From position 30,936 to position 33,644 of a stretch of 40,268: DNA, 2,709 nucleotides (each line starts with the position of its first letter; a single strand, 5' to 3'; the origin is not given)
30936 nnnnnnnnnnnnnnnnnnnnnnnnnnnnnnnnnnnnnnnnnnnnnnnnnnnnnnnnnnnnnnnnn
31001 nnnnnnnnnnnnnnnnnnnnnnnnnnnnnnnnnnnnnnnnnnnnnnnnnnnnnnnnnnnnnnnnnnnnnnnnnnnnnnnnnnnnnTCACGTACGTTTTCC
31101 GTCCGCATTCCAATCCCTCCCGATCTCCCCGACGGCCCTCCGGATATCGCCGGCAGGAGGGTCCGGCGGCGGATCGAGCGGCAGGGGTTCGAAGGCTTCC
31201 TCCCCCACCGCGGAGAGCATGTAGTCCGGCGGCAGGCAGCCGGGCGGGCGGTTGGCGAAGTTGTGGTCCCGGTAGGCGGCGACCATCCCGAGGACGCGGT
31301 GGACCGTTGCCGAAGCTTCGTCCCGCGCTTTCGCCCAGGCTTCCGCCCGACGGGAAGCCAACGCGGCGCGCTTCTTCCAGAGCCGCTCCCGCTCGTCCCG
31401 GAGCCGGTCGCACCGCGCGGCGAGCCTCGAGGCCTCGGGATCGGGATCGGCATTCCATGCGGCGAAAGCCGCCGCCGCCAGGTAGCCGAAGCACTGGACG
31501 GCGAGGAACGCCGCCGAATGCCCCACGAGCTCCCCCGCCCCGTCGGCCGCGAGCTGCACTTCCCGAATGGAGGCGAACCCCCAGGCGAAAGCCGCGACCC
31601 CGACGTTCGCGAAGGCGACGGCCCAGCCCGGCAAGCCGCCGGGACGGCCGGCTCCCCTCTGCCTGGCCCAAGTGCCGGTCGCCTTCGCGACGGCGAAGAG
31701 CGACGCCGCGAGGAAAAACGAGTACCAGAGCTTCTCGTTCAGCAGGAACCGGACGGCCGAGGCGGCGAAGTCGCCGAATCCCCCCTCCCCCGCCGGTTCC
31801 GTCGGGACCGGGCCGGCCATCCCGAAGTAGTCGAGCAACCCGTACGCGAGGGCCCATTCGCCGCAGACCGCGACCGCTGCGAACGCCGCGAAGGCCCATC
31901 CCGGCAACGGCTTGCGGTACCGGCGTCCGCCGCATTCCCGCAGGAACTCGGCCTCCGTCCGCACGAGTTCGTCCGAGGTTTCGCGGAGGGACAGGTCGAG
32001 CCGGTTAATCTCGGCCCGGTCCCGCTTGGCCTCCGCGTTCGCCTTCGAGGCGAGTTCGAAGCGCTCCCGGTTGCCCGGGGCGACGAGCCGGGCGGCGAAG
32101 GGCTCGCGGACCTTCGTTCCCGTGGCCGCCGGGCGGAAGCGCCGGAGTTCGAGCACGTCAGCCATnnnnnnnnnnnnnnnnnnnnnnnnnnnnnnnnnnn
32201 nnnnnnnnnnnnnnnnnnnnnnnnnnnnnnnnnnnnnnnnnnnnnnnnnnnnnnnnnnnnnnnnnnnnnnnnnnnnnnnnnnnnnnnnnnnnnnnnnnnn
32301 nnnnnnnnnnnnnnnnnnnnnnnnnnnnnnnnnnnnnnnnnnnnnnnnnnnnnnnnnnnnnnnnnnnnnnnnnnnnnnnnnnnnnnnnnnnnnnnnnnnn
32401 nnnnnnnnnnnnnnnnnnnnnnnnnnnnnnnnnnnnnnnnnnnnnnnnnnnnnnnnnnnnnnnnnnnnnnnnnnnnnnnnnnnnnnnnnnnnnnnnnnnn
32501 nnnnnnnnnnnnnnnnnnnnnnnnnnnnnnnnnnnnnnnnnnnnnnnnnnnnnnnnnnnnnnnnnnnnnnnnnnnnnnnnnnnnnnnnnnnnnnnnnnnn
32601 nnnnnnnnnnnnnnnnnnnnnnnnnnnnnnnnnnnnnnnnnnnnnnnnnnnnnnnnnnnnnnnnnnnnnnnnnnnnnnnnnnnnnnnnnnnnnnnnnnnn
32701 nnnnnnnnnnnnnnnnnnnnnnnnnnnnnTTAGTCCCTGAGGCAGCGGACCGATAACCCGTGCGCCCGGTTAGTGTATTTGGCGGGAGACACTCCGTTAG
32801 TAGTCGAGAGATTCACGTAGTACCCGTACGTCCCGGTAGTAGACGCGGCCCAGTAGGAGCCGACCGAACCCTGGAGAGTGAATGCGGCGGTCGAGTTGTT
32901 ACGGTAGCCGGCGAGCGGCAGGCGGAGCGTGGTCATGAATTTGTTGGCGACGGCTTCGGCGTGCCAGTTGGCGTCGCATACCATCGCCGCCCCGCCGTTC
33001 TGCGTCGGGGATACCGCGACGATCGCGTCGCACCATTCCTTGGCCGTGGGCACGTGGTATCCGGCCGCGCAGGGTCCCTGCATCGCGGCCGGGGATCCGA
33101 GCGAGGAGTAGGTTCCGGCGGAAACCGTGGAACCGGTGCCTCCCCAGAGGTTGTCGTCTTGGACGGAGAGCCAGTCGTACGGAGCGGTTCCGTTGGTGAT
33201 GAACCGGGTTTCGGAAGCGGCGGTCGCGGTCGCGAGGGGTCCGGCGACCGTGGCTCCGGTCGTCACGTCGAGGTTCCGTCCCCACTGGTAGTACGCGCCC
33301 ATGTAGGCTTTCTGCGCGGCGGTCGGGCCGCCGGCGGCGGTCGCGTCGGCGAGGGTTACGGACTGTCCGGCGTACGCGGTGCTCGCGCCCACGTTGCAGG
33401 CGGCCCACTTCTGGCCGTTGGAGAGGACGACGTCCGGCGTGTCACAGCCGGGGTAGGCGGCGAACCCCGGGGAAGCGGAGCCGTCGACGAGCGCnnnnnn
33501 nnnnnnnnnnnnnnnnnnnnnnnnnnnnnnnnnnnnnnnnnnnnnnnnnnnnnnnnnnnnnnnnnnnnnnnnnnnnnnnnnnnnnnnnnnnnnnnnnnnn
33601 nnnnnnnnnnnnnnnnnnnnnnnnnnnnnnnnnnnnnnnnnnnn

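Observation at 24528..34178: One TR serves two type IV pilin-like targets, diversifying a lectin-like pilus tip domain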

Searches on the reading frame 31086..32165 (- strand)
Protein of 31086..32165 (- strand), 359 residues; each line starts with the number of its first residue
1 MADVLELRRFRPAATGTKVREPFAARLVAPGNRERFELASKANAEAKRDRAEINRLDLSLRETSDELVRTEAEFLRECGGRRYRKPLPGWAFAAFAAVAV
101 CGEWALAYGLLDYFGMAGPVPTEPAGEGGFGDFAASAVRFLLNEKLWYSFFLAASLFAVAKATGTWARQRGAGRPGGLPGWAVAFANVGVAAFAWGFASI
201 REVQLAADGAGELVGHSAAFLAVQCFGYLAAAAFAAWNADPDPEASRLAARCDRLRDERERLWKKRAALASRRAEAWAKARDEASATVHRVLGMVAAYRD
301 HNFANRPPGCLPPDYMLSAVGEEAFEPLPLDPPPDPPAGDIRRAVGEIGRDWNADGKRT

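Call 62: search_protein_families(library=padloc, max_evalue=0.001, proteins=[window:31089-32165:-])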
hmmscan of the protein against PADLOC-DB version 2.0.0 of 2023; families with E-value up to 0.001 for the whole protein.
seq(359 aa): 0 families

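Call 104: find_encoding_contigs(protein=window:31086-32165:-, flank=10000, max_places=10)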
Protein window:31086-32165:- (359 aa): no gene with exactly this product is on record in the collection.

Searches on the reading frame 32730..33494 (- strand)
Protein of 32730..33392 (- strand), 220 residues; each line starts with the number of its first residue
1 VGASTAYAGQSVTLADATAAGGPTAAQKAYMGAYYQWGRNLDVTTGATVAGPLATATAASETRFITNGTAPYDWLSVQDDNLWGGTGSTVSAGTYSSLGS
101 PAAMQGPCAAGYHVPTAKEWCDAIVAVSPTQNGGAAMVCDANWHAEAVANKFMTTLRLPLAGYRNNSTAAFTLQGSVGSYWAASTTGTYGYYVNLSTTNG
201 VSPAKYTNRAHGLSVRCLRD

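Call 54: predict_structure(alignment_id=A4)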
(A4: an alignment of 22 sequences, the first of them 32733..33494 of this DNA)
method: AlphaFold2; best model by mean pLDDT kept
length: 254 residues; sequences in the alignment: 22
mean_pLDDT: 68.0   pTM: 0.74
mean pLDDT of the five models: 68.0, 67.5, 65.8, 64.7, 64.1
residues with pLDDT >= 90: 19; 70-90: 111; 50-70: 76; < 50: 48
segments of 3 or more residues with pLDDT < 50: 1-10, 78-96, 119-121, 125-131
pLDDT, mean of each block of 10 residues (from residue 1): 39 85 94 84 59 53 56 49 35 45 64 63 47 66 86 85 75 67 74 79 71 79 82 76 82 91
secondary structure, 60 per line:
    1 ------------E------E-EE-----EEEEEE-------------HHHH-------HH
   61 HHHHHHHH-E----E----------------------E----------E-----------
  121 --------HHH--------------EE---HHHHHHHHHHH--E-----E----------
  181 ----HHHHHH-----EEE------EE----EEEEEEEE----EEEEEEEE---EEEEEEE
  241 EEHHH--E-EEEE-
elements in order: E29-34 H48-51 H59-68 H151-161 H185-190 E196-198 E211-218 E223-230 E234-242 E250-253

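Call 59: fold_search(model_id=the predicted structure, library=pdb)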
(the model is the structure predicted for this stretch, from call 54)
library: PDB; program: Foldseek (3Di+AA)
matches with E <= 10: 547; with E <= 0.001: 0
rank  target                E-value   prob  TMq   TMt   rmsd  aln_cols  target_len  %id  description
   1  3h4l_A                4.0e-01  0.06  0.10  0.08   7.2        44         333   11  Crystal Structure of N terminal domain of a DNA repair protein (released 2010-03-02)
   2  4gee                  6.2e-01  0.07  0.14  0.17   8.3        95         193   10  Pyrrolopyrimidine inhibitors of DNA gyrase B and topoisomerase IV, part I: structure guided discovery and optimization o (released 2013-02-13)
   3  1zxm_A                7.1e-01  0.04  0.09  0.07   6.1        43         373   12  Human Topo IIa ATPase/AMP-PNP (released 2005-08-23)
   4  6y8n_B                8.6e-01  0.06  0.10  0.14   6.2        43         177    5  Mycobacterium thermoresistibile GyrB21 in complex with Redx03863 (released 2020-08-12)
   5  1dy2                  8.6e-01  0.05  0.18  0.25  10.5       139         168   12  Murine collagen alpha1(XV), endostatin domain (released 2001-01-21)
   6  7oyd_t                9.7e-01  0.03  0.10  0.17  13.7        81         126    9  Cryo-EM structure of a rabbit 80S ribosome with zebrafish Dap1b (released 2022-07-20)
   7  1pvg_A                1.0e+00  0.04  0.08  0.06   6.1        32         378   19  Crystal Structure of the ATPase region of Saccharomyces Cerevisiae topoisomerase II (released 2003-08-26)
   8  4gfh_F                1.0e+00  0.03  0.08  0.02   6.9        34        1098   18  Topoisomerase II-DNA-AMPPNP complex (released 2012-10-03)
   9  4gfh_A                1.0e+00  0.03  0.08  0.02   6.9        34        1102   18  Topoisomerase II-DNA-AMPPNP complex (released 2012-10-03)
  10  4hz0_A                1.0e+00  0.02  0.09  0.11  15.1        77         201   10  Pyrrolopyrimidine inhibitors of dna gyrase b and topoisomerase iv, part i: structure guided discovery and optimization (released 2013-02-13)
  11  4k4o                  1.3e+00  0.03  0.08  0.11   6.5        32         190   12  The DNA Gyrase B ATP binding domain of Enterococcus faecalis in complex with a small molecule inhibitor (released 2014-01-15)
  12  4hxw                  1.3e+00  0.03  0.08  0.11   6.5        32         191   12  Pyrrolopyrimidine inhibitors of dna gyrase b and topoisomerase iv, part i: structure guided discovery and optimization o (released 2013-02-13)
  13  9bq7_A                1.4e+00  0.03  0.07  0.05   6.2        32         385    6  Human Topoisomerase 2 Alpha ATPase domain bound to BNS22 and non-hydrolyzable ATP analog AMPPNP (released 2025-06-25)
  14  4b6c_B                1.4e+00  0.02  0.08  0.11   6.7        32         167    6  Structure of the M. smegmatis GyrB ATPase domain in complex with an aminopyrazinamide (released 2013-01-23)
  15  4bae_B                1.5e+00  0.03  0.08  0.10   6.6        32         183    6  Optimisation of pyrroleamides as mycobacterial GyrB ATPase inhibitors: Structure Activity Relationship and in vivo eff (released 2013-10-30)
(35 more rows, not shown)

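Call 60: search_solved_structures(query=A4, max_evalue=10, show_alignments=2)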
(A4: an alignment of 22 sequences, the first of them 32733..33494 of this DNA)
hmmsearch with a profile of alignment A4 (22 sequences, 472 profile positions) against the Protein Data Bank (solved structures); distinct sequences matched with E-value up to 10: 24.
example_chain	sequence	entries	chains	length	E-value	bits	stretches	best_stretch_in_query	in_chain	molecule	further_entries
7tgg_A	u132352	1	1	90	3.1e-12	49.5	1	7-74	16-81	Geopilin domain 1 protein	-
9egp_A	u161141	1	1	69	1.9e-10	43.7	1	11-71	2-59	Geopilin domain 1 protein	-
8pfb_G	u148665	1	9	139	2.2e-09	40.1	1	20-143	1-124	Type IV pilin PilE1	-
2m7g_A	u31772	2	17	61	1.1e-08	37.9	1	20-74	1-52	Geopilin domain 1 protein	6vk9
5kua_A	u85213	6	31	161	2.2e-05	26.9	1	20-138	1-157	pilin | Neisseria meningitidis PilE variant SB-GATDH | Neisseria meningitidis PilE, SB-DATDH variant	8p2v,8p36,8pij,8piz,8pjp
8tj2_C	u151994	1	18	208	2.5e-05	26.8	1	20-65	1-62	Type IV major pilin protein PilA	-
9laa_A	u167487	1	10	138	3.9e-05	26.1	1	12-127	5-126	Type IV pilin protein PilA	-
8p3b_A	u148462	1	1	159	4.5e-05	25.9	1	20-139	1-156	Fimbrial protein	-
8tum_e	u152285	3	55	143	0.0001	24.8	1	20-128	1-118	Type IV major pilin protein PilA | Pilin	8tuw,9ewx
9lab_B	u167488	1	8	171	0.00018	24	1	15-78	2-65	MSHA major pilin subunit MshA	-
6gv9_A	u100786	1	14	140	0.00032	23.1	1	20-53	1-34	Prepilin peptidase-dependent protein D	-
1ay2_A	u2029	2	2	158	0.00033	23.1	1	20-57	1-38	TYPE 4 PILIN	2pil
8tob_GA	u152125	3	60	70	0.00033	23.1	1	21-70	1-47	Fimbrial protein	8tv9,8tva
1oqw_A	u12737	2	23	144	0.00058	22.3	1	20-65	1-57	Fimbrial protein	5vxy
2hi2_A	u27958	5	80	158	0.0008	21.8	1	20-57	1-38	Fimbrial protein | PilA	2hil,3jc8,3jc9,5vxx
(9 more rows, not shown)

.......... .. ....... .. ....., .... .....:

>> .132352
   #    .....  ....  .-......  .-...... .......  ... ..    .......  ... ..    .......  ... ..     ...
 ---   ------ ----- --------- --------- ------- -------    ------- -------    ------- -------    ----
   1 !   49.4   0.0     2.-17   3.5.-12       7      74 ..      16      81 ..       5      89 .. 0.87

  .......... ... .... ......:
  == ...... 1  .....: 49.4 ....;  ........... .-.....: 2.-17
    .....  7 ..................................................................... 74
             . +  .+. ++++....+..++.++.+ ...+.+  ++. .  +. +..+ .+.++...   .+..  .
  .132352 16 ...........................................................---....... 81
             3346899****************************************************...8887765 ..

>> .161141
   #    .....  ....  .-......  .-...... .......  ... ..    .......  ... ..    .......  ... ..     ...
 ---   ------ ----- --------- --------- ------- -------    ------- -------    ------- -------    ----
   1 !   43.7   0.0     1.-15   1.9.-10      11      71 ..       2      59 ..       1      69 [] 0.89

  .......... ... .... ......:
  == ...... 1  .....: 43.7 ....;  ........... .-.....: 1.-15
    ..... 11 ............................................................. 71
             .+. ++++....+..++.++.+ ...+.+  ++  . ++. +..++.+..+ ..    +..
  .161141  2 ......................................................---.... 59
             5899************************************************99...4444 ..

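Call 69: find_related_loci(query=A5, collection=genome_contigs, flank=6000)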
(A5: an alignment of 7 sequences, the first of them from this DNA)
Query A5 (241 aa) in genome_contigs; peptide patterns used: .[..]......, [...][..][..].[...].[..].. (x = any residue, [..] = any of these).
38 stretches matched a pattern; 9 encode a relative of the query (tblastn E <= 1e-3); 9 distinct loci.
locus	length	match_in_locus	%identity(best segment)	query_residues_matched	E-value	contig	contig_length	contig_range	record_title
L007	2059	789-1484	55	1-241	2e-86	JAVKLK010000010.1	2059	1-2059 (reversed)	MAG: Patescibacteria group bacterium isolate AaM_T123_3 k141_8913, whole genome shotgun sequence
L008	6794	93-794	47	1-241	6e-67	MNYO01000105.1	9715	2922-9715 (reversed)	MAG: Candidatus Gracilibacteria bacterium CG2_30_37_12 cg2_3.0_scaffold_7058_c, whole genome shotgun sequence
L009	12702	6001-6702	46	1-241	2e-63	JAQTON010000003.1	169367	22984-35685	MAG: Candidatus Gracilibacteria bacterium isolate STA_89 NODE_187_length_169367_cov_31.860648_Sandtown_A, whole genome s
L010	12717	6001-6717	46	1-241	1e-62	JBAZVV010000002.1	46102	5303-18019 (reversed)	MAG: Candidatus Gracilibacteria bacterium isolate SO_2017_GW1_261 NODE_3848_length_46102_cov_1.172985_OW334_2017, whole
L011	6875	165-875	47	1-241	3e-62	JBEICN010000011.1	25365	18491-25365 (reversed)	MAG: Candidatus Peribacteria bacterium isolate Sample-101-S75-bin-139 Sample_101_S75-bin_139-k141_1765655, whole genome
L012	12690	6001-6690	48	1-241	1e-51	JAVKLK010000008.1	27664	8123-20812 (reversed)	MAG: Patescibacteria group bacterium isolate AaM_T123_3 k141_7772, whole genome shotgun sequence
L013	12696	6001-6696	46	1-241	7e-48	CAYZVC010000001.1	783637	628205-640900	MAG TPA_asm: uncultured Candidatus Peribacteria bacterium isolate binchicken_co284_85 genome assembly, contig: NODE_5_le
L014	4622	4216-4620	47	1-134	5e-23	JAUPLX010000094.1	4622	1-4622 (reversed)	MAG: Patescibacteria group bacterium isolate erpe_2018_pw_30hr_WHONDRS-PP48-000095_B_bin.32 scaffold_636086, whole genom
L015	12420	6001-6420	25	89-241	5e-5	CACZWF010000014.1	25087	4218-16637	MAG: uncultured Bacteroidia bacterium isolate RUG13005 genome assembly, contig: RUG13005_asm_14, whole genome shotgun se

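Call 86: find_related_loci(query=A5, collection=metagenome_contigs, flank=8000)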
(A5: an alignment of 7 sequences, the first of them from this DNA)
Query A5 (241 aa) in metagenome_contigs; peptide patterns used: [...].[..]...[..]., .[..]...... (x = any residue, [..] = any of these).
95 stretches matched a pattern; 15 encode a relative of the query (tblastn E <= 1e-3); 15 distinct loci.
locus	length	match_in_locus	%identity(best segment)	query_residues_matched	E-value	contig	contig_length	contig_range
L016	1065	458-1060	66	1-205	3e-95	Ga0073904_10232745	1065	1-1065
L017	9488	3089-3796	43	4-241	2e-46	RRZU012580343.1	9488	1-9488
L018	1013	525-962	45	4-141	8e-33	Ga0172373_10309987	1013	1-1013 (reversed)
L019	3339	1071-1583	33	53-241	4e-23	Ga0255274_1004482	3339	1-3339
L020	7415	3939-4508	29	14-240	5e-16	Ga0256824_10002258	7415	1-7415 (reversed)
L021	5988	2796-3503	32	53-241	9e-14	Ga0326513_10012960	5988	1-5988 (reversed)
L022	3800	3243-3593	32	13-153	1e-13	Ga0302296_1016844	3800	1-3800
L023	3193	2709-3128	37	1-137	1e-13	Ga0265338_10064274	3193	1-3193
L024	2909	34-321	32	129-240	9e-14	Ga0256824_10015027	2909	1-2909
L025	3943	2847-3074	35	53-140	1e-12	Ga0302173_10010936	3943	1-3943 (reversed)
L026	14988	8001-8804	30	21-241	1e-12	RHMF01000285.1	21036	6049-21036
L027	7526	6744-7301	31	14-241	2e-12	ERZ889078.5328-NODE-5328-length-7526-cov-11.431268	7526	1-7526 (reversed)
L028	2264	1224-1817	27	14-241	3e-11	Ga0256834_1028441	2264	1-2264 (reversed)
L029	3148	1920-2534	27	14-240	4e-9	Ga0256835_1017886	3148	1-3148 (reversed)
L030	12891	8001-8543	25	7-240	5e-9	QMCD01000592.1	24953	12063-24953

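Call 89: fold_search(model_id=the predicted structure, library=viral)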
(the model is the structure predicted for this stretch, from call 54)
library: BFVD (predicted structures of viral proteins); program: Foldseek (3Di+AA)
matches with E <= 10: 407; with E <= 0.001: 1
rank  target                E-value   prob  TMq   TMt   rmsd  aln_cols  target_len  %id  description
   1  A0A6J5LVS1            1.4e-04  1.00  0.32  0.10   6.3       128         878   21  Fibrobacter succinogenes major paralogous domain [uncultured Caudovirales phage]
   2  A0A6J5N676            1.9e-03  1.00  0.32  0.22   8.6       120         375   21  Fibrobacter succinogenes major paralogous domain [uncultured Caudovirales phage]
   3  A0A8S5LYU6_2          1.3e-01  0.23  0.13  0.04   8.9        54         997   13  DUF1566 domain-containing protein [Siphoviridae sp. ctkcl3]
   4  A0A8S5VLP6            1.5e-01  0.23  0.19  0.34   8.9       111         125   11  (no name in the UniProt tables at hand)
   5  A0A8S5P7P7            3.5e-01  0.08  0.15  0.10  12.5       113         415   12  Uncharacterized protein [Podoviridae sp. ctU7u6]
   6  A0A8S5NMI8            5.5e-01  0.07  0.17  0.16   9.1       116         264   14  Retinoblastoma-binding protein-like protein [Siphoviridae sp. ctGMq5]
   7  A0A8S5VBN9            5.8e-01  0.11  0.13  0.10   3.3        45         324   16  DUF6273 domain-containing protein [Myoviridae sp. ctbEa13]
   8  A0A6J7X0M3            7.1e-01  0.08  0.12  0.06   4.1        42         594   28  Peptidase S74 domain-containing protein [uncultured Caudovirales phage]
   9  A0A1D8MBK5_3          8.0e-01  0.21  0.13  0.03   1.9        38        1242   21  (no name in the UniProt tables at hand)
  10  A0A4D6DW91            8.0e-01  0.03  0.08  0.10   6.9        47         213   11  Uncharacterized protein [Edwardsiella phage pEt-SU]
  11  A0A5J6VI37            8.6e-01  0.04  0.08  0.02   7.2        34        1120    9  DNA topoisomerase 2 [Megaviridae environmental sample]
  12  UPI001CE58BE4         9.1e-01  0.01  0.08  0.13   8.3        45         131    4  (no name look-up for this kind of identifier)
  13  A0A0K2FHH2            1.0e+00  0.01  0.08  0.06  14.9       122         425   11  Recombination-associated protein RdgC [Achromobacter phage phiAxp-2]
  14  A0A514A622            1.2e+00  0.03  0.09  0.19   5.1        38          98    8  Uncharacterized protein [Gordonia phage Newt]
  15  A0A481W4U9            1.3e+00  0.02  0.10  0.12  12.0        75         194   11  Uncharacterized protein [Pseudomonas phage Psa21]
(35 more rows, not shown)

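Call 103: find_encoding_contigs(protein=window:32730-33392:-, flank=10000, max_places=6)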
Protein window:32730-33392:- (220 aa): no gene with exactly this product is on record in the collection.
